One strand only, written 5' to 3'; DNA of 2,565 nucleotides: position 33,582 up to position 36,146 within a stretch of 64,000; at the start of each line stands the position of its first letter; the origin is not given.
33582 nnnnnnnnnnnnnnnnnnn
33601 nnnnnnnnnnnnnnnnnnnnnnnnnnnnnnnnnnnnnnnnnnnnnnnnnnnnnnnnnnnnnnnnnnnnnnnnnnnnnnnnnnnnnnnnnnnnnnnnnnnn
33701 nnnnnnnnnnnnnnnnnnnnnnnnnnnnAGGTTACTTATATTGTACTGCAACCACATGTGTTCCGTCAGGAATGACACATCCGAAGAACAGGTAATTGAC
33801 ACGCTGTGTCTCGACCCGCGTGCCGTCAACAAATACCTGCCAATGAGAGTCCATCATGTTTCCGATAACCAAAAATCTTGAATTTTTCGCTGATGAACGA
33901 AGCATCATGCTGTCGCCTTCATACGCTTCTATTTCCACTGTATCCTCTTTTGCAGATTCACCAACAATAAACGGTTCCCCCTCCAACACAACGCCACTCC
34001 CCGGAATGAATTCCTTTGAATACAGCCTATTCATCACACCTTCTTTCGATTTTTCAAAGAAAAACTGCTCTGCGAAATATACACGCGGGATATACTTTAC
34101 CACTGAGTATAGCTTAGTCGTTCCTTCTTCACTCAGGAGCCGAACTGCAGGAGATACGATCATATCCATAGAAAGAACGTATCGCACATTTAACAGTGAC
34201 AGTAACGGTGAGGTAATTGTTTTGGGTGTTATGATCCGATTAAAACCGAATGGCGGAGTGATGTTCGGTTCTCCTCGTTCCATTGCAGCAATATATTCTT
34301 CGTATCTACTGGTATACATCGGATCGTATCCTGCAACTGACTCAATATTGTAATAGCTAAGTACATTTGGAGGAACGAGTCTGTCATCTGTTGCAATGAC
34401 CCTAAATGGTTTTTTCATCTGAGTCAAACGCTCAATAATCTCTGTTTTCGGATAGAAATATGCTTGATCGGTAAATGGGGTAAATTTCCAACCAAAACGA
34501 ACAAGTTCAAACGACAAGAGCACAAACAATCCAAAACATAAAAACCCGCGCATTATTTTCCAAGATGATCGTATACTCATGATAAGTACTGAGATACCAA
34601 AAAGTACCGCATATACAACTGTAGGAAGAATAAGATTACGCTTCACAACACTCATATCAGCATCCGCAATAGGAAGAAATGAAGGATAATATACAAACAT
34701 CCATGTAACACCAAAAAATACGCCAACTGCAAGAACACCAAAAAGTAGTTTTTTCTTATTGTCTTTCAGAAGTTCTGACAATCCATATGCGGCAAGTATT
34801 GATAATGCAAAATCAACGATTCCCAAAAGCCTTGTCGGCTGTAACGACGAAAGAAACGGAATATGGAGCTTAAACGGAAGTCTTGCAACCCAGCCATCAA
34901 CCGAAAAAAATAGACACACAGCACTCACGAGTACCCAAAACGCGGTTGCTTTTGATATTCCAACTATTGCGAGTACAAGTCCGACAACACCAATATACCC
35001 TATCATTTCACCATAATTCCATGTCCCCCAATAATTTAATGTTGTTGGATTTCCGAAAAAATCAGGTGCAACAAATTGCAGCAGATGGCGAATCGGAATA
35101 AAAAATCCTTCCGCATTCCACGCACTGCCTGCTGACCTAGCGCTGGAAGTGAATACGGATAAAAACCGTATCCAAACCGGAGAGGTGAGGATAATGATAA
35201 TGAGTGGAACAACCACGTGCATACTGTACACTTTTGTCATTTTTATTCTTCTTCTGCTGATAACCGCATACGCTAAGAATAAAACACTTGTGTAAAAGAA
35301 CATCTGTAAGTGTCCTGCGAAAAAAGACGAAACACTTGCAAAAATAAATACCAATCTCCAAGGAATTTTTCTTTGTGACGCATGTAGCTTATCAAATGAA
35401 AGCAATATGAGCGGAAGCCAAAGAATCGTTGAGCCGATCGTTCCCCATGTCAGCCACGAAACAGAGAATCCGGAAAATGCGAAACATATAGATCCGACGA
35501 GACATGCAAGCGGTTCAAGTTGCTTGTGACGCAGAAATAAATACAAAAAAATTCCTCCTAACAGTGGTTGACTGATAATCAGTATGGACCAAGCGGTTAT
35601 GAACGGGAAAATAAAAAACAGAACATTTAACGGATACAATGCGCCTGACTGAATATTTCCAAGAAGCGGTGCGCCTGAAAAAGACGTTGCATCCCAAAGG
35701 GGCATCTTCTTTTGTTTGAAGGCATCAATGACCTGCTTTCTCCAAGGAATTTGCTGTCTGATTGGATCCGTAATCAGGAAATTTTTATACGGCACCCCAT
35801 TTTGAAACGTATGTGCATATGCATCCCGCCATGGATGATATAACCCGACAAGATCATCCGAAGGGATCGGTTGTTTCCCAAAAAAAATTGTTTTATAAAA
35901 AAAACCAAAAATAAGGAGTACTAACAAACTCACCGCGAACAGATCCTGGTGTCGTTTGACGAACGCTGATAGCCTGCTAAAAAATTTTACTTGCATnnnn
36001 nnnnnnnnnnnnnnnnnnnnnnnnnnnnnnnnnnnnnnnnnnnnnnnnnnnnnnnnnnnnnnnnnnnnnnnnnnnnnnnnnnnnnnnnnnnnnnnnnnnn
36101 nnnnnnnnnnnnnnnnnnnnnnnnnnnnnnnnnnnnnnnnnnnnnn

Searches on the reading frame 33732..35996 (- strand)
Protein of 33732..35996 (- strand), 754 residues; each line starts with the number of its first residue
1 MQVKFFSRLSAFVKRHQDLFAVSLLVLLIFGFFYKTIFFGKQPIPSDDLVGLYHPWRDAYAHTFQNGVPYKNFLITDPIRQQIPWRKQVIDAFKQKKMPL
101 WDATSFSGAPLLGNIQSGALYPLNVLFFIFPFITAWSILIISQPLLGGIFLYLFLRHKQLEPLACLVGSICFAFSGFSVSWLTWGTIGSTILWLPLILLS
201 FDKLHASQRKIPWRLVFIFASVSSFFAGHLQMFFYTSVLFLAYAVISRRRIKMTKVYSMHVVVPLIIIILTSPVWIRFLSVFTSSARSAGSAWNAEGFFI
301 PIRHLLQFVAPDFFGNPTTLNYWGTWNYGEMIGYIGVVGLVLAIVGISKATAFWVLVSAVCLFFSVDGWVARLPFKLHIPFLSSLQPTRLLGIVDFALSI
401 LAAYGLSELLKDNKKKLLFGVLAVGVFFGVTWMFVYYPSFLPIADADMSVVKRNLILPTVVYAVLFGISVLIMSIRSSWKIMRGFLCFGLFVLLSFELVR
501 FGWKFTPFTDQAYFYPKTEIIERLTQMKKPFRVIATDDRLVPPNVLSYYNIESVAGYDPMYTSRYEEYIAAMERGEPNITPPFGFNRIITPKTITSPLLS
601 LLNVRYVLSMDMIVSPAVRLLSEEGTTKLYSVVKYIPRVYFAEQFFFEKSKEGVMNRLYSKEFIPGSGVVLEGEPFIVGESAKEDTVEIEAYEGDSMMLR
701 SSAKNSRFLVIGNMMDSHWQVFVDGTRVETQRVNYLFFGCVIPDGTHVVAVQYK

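Call 4: search_protein_families(library=pfam, proteins=[window:33732-35996:-], max_evalue=1)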
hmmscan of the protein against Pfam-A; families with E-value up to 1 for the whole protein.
window:33732-35996:- (754 aa): 2 families
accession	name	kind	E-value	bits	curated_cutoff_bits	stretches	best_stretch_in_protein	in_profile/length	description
PF09586.16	YfhO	-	1.9e-17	63.4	28.5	2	72-644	25-596/835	Bacterial membrane protein YfhO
PF19510.5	DUF6044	-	0.00023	20.2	27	2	400-567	288-463/564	Protein of unknown function (DUF6044)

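Call 5: search_protein_families(library=ncbifam, proteins=[window:33732-35996:-], max_evalue=1)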
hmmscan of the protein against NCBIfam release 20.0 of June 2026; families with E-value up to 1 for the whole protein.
window:33732-35996:- (754 aa): 0 families

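Call 14: find_encoding_contigs(protein=window:33732-35996:-, flank=10000, max_places=2)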
Protein window:33732-35996:- (754 aa): no gene with exactly this product is on record in the collection.
